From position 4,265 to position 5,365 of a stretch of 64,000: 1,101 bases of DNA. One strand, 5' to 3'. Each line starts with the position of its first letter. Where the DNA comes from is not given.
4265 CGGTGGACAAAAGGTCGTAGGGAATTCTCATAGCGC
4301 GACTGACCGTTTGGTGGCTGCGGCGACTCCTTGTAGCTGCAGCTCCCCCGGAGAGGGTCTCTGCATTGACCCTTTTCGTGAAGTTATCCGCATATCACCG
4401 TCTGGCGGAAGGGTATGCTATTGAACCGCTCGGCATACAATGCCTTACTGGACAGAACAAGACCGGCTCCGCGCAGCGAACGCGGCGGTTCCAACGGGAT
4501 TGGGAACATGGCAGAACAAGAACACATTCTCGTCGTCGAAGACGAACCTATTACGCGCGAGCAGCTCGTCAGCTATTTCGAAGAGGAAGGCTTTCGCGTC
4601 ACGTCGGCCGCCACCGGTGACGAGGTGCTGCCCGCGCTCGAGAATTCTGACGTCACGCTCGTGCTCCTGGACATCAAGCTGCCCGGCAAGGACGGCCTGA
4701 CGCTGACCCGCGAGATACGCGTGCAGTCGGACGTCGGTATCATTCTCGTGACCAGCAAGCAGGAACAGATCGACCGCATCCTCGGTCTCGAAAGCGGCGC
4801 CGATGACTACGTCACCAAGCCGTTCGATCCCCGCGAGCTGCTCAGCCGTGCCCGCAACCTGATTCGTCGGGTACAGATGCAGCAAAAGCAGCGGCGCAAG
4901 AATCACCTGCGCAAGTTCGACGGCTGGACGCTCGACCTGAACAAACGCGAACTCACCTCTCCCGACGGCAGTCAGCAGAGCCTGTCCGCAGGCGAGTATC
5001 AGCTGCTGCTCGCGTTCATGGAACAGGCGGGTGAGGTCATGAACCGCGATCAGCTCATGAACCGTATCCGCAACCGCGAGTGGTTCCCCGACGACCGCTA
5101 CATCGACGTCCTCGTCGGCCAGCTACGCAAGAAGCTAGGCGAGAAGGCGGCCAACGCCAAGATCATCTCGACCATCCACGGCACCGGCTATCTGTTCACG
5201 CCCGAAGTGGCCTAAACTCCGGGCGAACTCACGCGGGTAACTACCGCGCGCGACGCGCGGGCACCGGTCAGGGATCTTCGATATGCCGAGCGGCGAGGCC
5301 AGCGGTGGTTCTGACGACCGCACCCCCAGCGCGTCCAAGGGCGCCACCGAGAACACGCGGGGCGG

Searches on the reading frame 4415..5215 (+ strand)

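Call 31: search_protein_families(library=pfam, proteins=[window:4415-5215:+], max_evalue=0.00001)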
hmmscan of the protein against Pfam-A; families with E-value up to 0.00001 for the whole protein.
window:4415-5215:+ (266 aa): 2 families
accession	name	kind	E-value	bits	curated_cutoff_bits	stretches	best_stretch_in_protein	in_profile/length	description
PF00072.30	Response_reg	-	1.6e-28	99.5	30.2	1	38-146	1-110/111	Response regulator receiver domain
PF00486.34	Trans_reg_C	-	1.5e-21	76.7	26.2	1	188-261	4-77/77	Transcriptional regulatory protein, C terminal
